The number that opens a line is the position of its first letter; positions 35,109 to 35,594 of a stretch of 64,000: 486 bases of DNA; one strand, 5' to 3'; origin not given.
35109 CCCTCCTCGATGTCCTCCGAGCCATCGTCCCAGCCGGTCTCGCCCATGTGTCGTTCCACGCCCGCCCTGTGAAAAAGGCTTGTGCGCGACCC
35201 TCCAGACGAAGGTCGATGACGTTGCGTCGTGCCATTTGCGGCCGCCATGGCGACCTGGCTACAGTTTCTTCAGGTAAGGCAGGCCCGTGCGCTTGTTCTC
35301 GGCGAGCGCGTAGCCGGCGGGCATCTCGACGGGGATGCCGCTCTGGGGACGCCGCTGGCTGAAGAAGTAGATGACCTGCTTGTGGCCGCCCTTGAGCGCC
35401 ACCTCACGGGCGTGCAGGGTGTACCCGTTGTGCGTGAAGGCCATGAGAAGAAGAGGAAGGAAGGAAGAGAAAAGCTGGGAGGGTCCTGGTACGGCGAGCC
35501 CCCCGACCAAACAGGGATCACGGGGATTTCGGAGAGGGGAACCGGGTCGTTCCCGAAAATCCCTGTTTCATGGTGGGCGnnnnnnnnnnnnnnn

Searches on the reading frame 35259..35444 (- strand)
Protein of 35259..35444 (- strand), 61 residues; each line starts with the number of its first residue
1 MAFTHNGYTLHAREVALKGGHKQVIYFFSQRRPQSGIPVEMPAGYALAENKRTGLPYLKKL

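Call 3: search_protein_families(library=pfam, proteins=[window:35259-35444:-], max_evalue=1)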
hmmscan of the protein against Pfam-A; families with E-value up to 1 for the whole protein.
window:35259-35444:- (61 aa): 0 families

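Call 6: search_protein_families(library=ncbifam, proteins=[window:35259-35444:-], max_evalue=1)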
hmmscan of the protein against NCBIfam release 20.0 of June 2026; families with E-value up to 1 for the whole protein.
window:35259-35444:- (61 aa): 0 families

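Call 12: find_related_loci(query=A2, collection=genome_contigs, flank=6000)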
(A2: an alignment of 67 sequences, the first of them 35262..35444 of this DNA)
Query A2 (61 aa) in genome_contigs; peptide patterns used: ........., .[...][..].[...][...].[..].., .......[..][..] (x = any residue, [..] = any of these).
599 stretches matched a pattern (row limit reached: there are more); 308 encode a relative of the query (tblastn E <= 1e-3); the best 80 are kept; 80 distinct loci.
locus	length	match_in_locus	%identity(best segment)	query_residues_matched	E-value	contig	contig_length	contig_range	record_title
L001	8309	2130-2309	97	1-60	1e-35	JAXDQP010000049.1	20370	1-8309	MAG: Thermoplasmata archaeon isolate BP_738 scaffold_421943, whole genome shotgun sequence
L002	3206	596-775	90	1-60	3e-34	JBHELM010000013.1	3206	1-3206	MAG: Thermoplasmatota archaeon isolate S2_bin.14.orig S2_k141_3850330, whole genome shotgun sequence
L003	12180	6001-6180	90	1-60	9e-34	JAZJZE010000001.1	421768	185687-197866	MAG: bacterium isolate ADI_H2L1_1_122_18_3-bin012 ADIH2L11_B012_0_000000000001, whole genome shotgun sequence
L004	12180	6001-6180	87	1-60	2e-32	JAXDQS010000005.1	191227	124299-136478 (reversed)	MAG: Thermoplasmata archaeon isolate BP_740 scaffold_4072754, whole genome shotgun sequence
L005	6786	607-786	87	1-60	8e-33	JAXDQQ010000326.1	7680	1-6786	MAG: Thermoplasmata archaeon isolate BP_739 scaffold_4551293, whole genome shotgun sequence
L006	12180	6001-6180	82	1-60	7e-32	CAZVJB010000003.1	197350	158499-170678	MAG TPA_asm: uncultured Halobacteriales archaeon isolate SRP136066_co1_11 genome assembly, contig: NODE_22_length_197350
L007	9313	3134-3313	85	1-60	6e-32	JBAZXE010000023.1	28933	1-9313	MAG: Thermoplasmatota archaeon isolate SO_2017_GW1_49 NODE_6799_length_28933_cov_1.023467_OW334_2017, whole genome shotg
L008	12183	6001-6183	80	1-61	1e-31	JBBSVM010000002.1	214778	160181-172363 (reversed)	MAG: Thermoplasmatota archaeon isolate H32-bin033_1 H32_bin033_1_000000000002, whole genome shotgun sequence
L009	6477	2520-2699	83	1-60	3e-31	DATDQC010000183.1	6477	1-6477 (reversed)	MAG TPA_asm: Thermoplasmatota archaeon isolate SMAG_U7937 k141_3866920, whole genome shotgun sequence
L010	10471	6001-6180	82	1-60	3e-31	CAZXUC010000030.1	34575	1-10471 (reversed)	MAG TPA_asm: uncultured Halobacteriales archaeon isolate SRP136066_co1_71 genome assembly, contig: NODE_958_length_34575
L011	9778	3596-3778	80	1-61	2e-31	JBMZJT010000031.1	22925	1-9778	MAG: Thermoplasmatota archaeon isolate ME_XS_2301_3_bin15 ME_XS_2301_3_bin15_33, whole genome shotgun sequence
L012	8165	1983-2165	79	1-61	2e-30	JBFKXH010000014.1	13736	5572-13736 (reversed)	MAG: Thermoplasmatota archaeon isolate Mix_sand24.2022.10.G.27 k141_1129741_length_13736_cov_10.0000, whole genome shotg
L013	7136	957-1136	78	1-60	3e-30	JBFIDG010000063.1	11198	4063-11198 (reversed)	MAG: Thermoplasmatota archaeon isolate Mix_sand11.2021.09.D.38 k141_565961_length_11198_cov_23.9588, whole genome shotgu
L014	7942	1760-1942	79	1-61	8e-30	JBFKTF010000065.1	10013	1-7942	MAG: Thermoplasmatota archaeon isolate Mix_sand23.2022.09.G.3 k141_2593826_length_10013_cov_12.6216, whole genome shotgu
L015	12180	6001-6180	78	1-60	3e-29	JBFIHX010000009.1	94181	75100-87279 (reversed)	MAG: Thermoplasmatota archaeon isolate Mix_sand11.2021.09.Z.34 k141_2125924_length_94181_cov_31.9745, whole genome shotg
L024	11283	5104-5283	65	1-60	2e-25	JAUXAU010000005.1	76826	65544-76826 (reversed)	MAG: Thermoplasmatota archaeon isolate CSMAG_2770 CSMAG_2770_k141_658103_length_76826_cov_20.4455, whole genome shotgun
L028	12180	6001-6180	63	1-60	5e-25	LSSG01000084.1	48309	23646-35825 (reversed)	MAG: Thermoplasmatales archaeon SG8-52-3 WOR_8-12_926, whole genome shotgun sequence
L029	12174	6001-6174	66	1-58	6e-25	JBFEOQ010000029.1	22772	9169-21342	MAG: Thermoplasmatota archaeon isolate Mix_mud04.2021.02.43 k141_2183444_length_22772_cov_13.5423, whole genome shotgun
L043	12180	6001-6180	63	1-60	1e-24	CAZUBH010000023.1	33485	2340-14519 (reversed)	MAG TPA_asm: uncultured Thermoplasmatales archaeon isolate SRP141376_co1_301 genome assembly, contig: NODE_3045_length_3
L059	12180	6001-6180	62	1-60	2e-23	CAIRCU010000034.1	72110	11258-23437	MAG: Euryarchaeota archaeon isolate AlinenSediments_bin-5223 genome assembly, contig: bin-5223:34/57, whole genome shotg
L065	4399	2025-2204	62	1-60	3e-23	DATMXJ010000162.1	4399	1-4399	MAG TPA_asm: Thermoplasmatota archaeon isolate SMAG_U13117 k141_28661, whole genome shotgun sequence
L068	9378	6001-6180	62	1-60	6e-23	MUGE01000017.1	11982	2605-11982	MAG: Thermoplasmata archaeon M11B2D M11B2D_scaffold_161, whole genome shotgun sequence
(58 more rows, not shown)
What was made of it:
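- On Sul7d / Cren7-type archaeal chromatin proteins: Two to three copies in nine of the MAGs sampled (call 12).
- Distribution: the 80 genomic loci kept (of 308 confirmed) come from Thermoplasmatota-type MAGs, apart from a few generic or clearly wrong record titles (call 12).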

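Call 16: predict_structure(alignment_id=A2)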
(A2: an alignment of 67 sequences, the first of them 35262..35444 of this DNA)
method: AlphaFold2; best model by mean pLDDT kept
length: 61 residues; sequences in the alignment: 67
mean_pLDDT: 96.1   pTM: 0.79
mean pLDDT of the five models: 96.1, 95.5, 95.2, 94.9, 92.7
residues with pLDDT >= 90: 60; 70-90: 1; 50-70: 0; < 50: 0
segments of 3 or more residues with pLDDT < 50: none
pLDDT, mean of each block of 10 residues (from residue 1): 96 96 96 96 97 96 92
secondary structure, 60 per line:
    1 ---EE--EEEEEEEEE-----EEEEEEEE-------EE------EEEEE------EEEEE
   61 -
elements in order: E8-16 E22-29 E45-49 E56-60
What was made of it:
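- On Zinc ribbon: The module has two predicted hairpins (call 16) but no conserved Cys or His pairs.
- Closest known: Sul7d family. Different: The predicted topology is two beta hairpins plus short strands without a C-terminal helix (call 16).
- Closest known: Helix-hairpin-helix / DUF4332. Different: HhH domains are all-alpha, whereas the module is all-beta (call 16).
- Very confident compact beta model: pLDDT 96 (call 16).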

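Call 19: search_protein_representatives(alignment_id=A2)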
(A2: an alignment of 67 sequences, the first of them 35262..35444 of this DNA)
Query: 67 sequences, 61 profile positions. Proteins with E-value up to 0.001 (for the whole library): 882; up to 1e-10: 447; up to 1e-30: 15. The best 150 are listed.
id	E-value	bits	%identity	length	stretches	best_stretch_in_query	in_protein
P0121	8.8e-49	179.5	-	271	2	3-60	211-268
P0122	1.7e-45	169.0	-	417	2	3-60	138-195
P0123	1.3e-42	159.7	-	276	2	3-60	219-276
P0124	3.1e-41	155.4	-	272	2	3-61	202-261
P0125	4.7e-40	151.5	-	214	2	3-61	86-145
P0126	2.3e-39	149.4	-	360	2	3-61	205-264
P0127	3.4e-39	148.8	-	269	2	2-61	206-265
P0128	5.0e-39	148.3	-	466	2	7-60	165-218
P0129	1.9e-37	143.2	-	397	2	7-60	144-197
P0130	2.3e-35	136.5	-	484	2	7-60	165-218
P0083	1.8e-33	130.5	-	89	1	1-61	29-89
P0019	6.1e-33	128.8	-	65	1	1-61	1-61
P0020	9.2e-32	125.0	-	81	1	1-61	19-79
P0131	1.6e-31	124.3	-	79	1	1-60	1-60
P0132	6.6e-31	122.3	-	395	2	7-60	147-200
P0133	2.9e-27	110.6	-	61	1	1-61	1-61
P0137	1.5e-26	108.3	-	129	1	1-59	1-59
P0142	3.6e-24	100.7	-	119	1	1-60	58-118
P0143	4.4e-24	100.4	-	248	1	2-60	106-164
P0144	4.7e-24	100.3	-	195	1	1-60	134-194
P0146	7.1e-24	99.7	-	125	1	1-61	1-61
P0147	7.9e-24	99.6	-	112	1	1-60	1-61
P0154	5.6e-23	96.9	-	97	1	1-60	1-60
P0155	6.2e-23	96.7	-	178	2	3-60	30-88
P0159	2.1e-22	95.0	-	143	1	1-60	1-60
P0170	1.8e-21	92.1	-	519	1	1-60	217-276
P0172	2.3e-21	91.7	-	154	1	3-60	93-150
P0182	1.0e-20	89.6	-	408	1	2-60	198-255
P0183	1.5e-20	89.1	-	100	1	4-60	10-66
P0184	1.6e-20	89.0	-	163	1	2-60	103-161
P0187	2.6e-20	88.3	-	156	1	2-61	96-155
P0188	2.6e-20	88.3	-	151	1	3-61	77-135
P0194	4.7e-20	87.5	-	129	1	2-60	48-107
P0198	8.4e-20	86.7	-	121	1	5-60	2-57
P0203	1.2e-19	86.2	-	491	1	2-61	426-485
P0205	1.3e-19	86.1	-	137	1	1-61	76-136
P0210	1.8e-19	85.7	-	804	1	2-61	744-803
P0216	2.4e-19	85.2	-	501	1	2-61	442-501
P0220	3.9e-19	84.5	-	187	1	2-60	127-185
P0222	5.0e-19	84.2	-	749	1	2-61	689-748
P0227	7.2e-19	83.7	-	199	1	2-60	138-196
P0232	1.0e-18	83.2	-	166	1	3-61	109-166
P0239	2.9e-18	81.8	-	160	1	3-61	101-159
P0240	3.0e-18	81.7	-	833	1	3-61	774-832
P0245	4.0e-18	81.3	-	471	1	2-61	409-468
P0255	7.8e-18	80.4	-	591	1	3-61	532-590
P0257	9.0e-18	80.2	-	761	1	3-61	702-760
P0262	1.2e-17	79.8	-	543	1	1-61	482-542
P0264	1.6e-17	79.4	-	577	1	3-61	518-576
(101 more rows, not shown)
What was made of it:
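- Tandem double modules exist (call 19).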

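Call 22: search_protein_families(library=pfam, alignment_id=A3, max_evalue=0.001)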
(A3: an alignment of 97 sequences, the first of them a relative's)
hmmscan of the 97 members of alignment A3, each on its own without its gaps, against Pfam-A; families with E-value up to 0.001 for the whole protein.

A. member 1, P0121 (271 aa): 0 families

B. families by the number of members that match (of 97 scanned): 26 families (the first 25 are shown)
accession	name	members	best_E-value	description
PF14520.12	HHH_5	25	7.7e-37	Helix-hairpin-helix domain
PF12826.13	HHH_2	13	5.2e-16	Helix-hairpin-helix motif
PF25453.1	DUF7898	10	7.9e-15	Domain of unknown function (DUF7898)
PF11722.13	zf-TRM13_CCCH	10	6.5e-08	CCCH zinc finger in TRM13 protein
PF10391.15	DNA_pol_lambd_f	6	2.3e-06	Fingers domain of DNA polymerase lambda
PF00633.29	HHH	5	1.4e-11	Helix-hairpin-helix motif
PF12836.13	HHH_3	5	4e-10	Helix-hairpin-helix motif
PF14229.12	DUF4332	4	9.2e-17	Domain of unknown function (DUF4332)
PF09954.14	DUF2188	4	4.1e-08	Uncharacterized protein conserved in bacteria (DUF2188)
PF03118.21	RNA_pol_A_CTD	4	7.4e-08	Bacterial RNA polymerase, alpha chain C terminal domain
PF14716.13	HHH_8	3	2e-07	Helix-hairpin-helix domain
PF11731.14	Cdd1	2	2.1e-07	Pathogenicity locus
PF13906.12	AA_permease_C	2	1.2e-06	C-terminus of AA_permease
PF19067.5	DUF5763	2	4.1e-06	Family of unknown function (DUF5763)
PF13520.12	AA_permease_2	1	7.6e-12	Amino acid permease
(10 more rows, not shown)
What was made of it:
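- CCCH knuckle in 10/97 (call 22).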

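Call 23: fold_search(model_id=the predicted structure, library=pdb)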
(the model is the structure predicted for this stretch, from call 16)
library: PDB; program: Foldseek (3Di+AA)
matches with E <= 10: 449; with E <= 0.001: 0
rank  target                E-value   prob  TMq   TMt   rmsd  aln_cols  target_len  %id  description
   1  6xn0_A                6.9e-01  0.51  0.42  0.10   8.3        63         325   22  Crystal structure of GH43_1 enzyme from Xanthomonas citri (released 2020-12-02)
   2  6xn1_A                6.9e-01  0.51  0.42  0.10   8.3        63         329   22  Crystal structure of the GH43_1 enzyme from Xanthomonas citri complexed with xylose (released 2020-12-02)
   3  5a8c                  7.3e-01  0.35  0.37  0.11   8.0        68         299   18  The ultra high resolution structure of a novel alpha-L-arabinofuranosidase (CtGH43) from Clostridium thermocellum ATCC 2 (released 2016-07-27)
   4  6xn2_A                8.2e-01  0.47  0.42  0.10   8.3        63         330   22  Crystal structure of the GH43_1 enzyme from Xanthomonas citri complexed with xylotriose (released 2020-12-02)
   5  5glk_B                9.8e-01  0.41  0.42  0.10   8.3        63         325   16  Crystal structure of CoXyl43, GH43 beta-xylosidase/alpha-arabinofuranosidase from a compost microbial metagenome, calc (released 2017-03-15)
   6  5glk_A                9.8e-01  0.41  0.42  0.10   8.3        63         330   16  Crystal structure of CoXyl43, GH43 beta-xylosidase/alpha-arabinofuranosidase from a compost microbial metagenome, calc (released 2017-03-15)
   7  4mlg_I                9.8e-01  0.38  0.41  0.10   7.9        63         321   17  Structure of RS223-Beta-xylosidase (released 2014-09-17)
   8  8u4v_K                9.8e-01  0.20  0.33  0.22   6.8        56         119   11  Cryo-EM structure of human claudin-4 complex with Clostridium perfringens enterotoxin C-terminal domain, sFab COP-1, a (released 2023-10-25)
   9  6xn1_B                1.1e+00  0.41  0.42  0.10   8.4        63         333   22  Crystal structure of the GH43_1 enzyme from Xanthomonas citri complexed with xylose (released 2020-12-02)
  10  4mlg_A                1.1e+00  0.35  0.41  0.10   7.9        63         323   17  Structure of RS223-Beta-xylosidase (released 2014-09-17)
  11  5gll_A                1.2e+00  0.35  0.42  0.10   8.3        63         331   16  Crystal structure of CoXyl43, GH43 beta-xylosidase/alpha-arabinofuranosidase from a compostmicrobial metagenome, calci (released 2017-03-15)
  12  8jh5_C                1.2e+00  0.15  0.29  0.20   6.2        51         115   12  Structure of the auxin exporter PIN1 in Arabidopsis thaliana in the Naproxen-bound state (released 2024-05-29)
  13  7b27_DDD              1.2e+00  0.16  0.32  0.21   6.6        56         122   16  RBD domain SARS-CoV2 in complex with neutralizing nanobody NM1230 (released 2021-05-12)
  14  8yat_K                1.2e+00  0.14  0.29  0.19   6.4        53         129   11  SOD1, Nanobody1, Nanobody2 and Nanobody3 complex (released 2025-02-12)
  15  7rxc_N                1.2e+00  0.13  0.28  0.19   9.5        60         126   10  CryoEM structure of KDELR with Legobody (released 2021-10-06)
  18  9mml_H                1.5e+00  0.15  0.33  0.15   8.9        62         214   14  RB1 Fab bound to 1A6 anti-idiotype Fab (released 2025-01-08)
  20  9hjk_B                1.6e+00  0.13  0.30  0.21   6.7        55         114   16  Cryo-EM structure of the Arabidopsis thaliana CAT4 transporter in the outward-open apo state (released 2025-12-10)
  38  9c0u_H                1.9e+00  0.12  0.30  0.14   7.6        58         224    9  Crystal structure of chimeric hemagglutinin cH5/1 in complex with broad protective antibody 31.b.09 (released 2025-05-07)
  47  9mtl_H                2.0e+00  0.11  0.29  0.19   6.5        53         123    9  Structure of porcine Fab 24-1G23 in complex with influenza H1N1 A/Hawaii/70/2019 hemagglutinin (released 2025-09-24)
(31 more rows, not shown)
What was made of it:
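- On Any protein with a solved structure: Foldseek against the PDB: best E 0.69, TM <= 0.42 (call 23).
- Tried and rejected: Foldseek against the PDB: nothing significant (call 23).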

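Call 27: search_solved_structures(query=A2, max_evalue=10, show_alignments=3)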
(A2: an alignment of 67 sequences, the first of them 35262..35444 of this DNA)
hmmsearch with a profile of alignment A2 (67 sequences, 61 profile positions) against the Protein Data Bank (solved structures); distinct sequences matched with E-value up to 10: 1.
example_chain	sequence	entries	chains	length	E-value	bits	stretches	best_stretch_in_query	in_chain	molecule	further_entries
9e71_BR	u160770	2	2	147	1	12.7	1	30-58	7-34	Small ribosomal subunit protein uS17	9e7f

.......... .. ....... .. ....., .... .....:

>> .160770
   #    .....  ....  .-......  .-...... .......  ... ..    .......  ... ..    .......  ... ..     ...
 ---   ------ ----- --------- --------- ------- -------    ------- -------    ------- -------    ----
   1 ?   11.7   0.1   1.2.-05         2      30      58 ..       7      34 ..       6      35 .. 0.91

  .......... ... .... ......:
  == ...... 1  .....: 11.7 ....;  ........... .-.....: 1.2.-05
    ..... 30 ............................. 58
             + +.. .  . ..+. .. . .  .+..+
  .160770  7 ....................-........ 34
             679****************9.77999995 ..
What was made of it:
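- On Any protein with a solved structure: Profile against 177,635 PDB sequences: one chance-level hit, E = 1 (call 27).
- On Archaeal ribosomal proteins: Only a chance-level uS17 hit, E = 1 (call 27).
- The profile search of PDB sequences, which include archaeal ribosomes, gave only a chance-level hit (E = 1; call 27).
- Tried and rejected: PDB sequence-profile search: nothing (call 27).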

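Call 31: search_protein_families(library=pfam, proteins=[L028:6281-7417:+, L029:9533-10741:+, L068:5316-5504:+, L068:5519-5917:+, L024:5402-5740:+, L059:8722-9171:+, L024:6354-6692:+, L043:7518-7673:+, L043:7673-8323:+, L008:6966-7385:+], max_evalue=0.001)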
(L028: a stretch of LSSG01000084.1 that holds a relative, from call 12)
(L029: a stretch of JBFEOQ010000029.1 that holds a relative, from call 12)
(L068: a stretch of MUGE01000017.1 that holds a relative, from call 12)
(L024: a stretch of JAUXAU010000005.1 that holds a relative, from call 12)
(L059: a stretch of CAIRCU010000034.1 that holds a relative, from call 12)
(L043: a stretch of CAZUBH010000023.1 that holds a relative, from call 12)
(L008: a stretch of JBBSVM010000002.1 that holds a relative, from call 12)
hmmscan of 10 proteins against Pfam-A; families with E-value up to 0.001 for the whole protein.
L028:6281-7417:+ (379 aa): 4 families
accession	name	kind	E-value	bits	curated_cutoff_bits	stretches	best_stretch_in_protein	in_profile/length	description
PF01513.26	NAD_kinase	-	2.9e-21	76.6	25.5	1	5-167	1-128/130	ATP-NAD kinase N-terminal domain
PF20143.4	NAD_kinase_C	-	4e-13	49.6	23.7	1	237-373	2-124/126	ATP-NAD kinase C-terminal domain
PF00781.29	DAGK_cat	-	6.9e-06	26.1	23.6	1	93-142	38-90/125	Diacylglycerol kinase catalytic domain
PF00365.25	PFK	-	0.00052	19.9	30.9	0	26-142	20-124/277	Phosphofructokinase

L029:9533-10741:+ (403 aa): 2 families
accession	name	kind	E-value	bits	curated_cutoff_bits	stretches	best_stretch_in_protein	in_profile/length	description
PF00155.27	Aminotran_1_2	-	6.7e-58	197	19.7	1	50-391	1-359/361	Aminotransferase class I and II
PF01053.26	Cys_Met_Meta_PP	-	0.00035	19.7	27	1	101-222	58-178/381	Cys/Met metabolism PLP-dependent enzyme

L068:5316-5504:+ (63 aa): 1 family
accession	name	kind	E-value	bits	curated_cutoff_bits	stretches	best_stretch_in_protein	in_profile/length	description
PF18929.5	DUF5678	-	7.3e-09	35.8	23.2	1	5-44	1-40/49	Family of unknown function (DUF5678)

L068:5519-5917:+ (133 aa): 2 families
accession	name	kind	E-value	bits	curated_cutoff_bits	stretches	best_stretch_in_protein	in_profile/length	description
PF13650.11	Asp_protease_2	-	2.7e-06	28.4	24.3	1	30-107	10-88/90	Aspartyl protease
PF13975.11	gag-asp_proteas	-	1.7e-05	25.8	28.2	1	30-106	10-86/92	gag-polyprotein putative aspartyl protease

L024:5402-5740:+ (113 aa): 1 family
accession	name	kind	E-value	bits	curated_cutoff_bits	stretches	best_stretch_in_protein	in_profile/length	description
PF04032.22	Rpr2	-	1.6e-14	54.4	29.3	1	19-96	1-90/90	RNAse P Rpr2/Rpp21/SNM1 subunit domain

L059:8722-9171:+ (150 aa): 1 family
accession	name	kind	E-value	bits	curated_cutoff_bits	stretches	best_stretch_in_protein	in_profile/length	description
PF01090.25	Ribosomal_S19e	-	3.5e-51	173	29.4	1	4-138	2-136/137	Ribosomal protein S19e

L024:6354-6692:+ (113 aa): 1 family
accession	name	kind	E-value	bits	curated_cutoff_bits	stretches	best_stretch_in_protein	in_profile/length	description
PF01984.25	dsDNA_bind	-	7.8e-30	103.7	26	1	8-110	1-105/106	Double-stranded DNA-binding domain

L043:7518-7673:+ (52 aa): 1 family
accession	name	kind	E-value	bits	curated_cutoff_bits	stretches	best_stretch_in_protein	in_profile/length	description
PF00832.25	Ribosomal_L39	-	1.4e-20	73.1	21.6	1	9-50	1-42/42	Ribosomal L39 protein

L043:7673-8323:+ (217 aa): 1 family
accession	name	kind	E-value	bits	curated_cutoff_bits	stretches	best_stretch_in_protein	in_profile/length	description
PF01198.24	Ribosomal_L31e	-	9.9e-13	48.5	25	1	14-81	4-70/82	Ribosomal protein L31e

L008:6966-7385:+ (140 aa): 0 families
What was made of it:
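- One context lies after a DUF5678 gene plus a retropepsin-like aspartyl protease gene (call 31).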
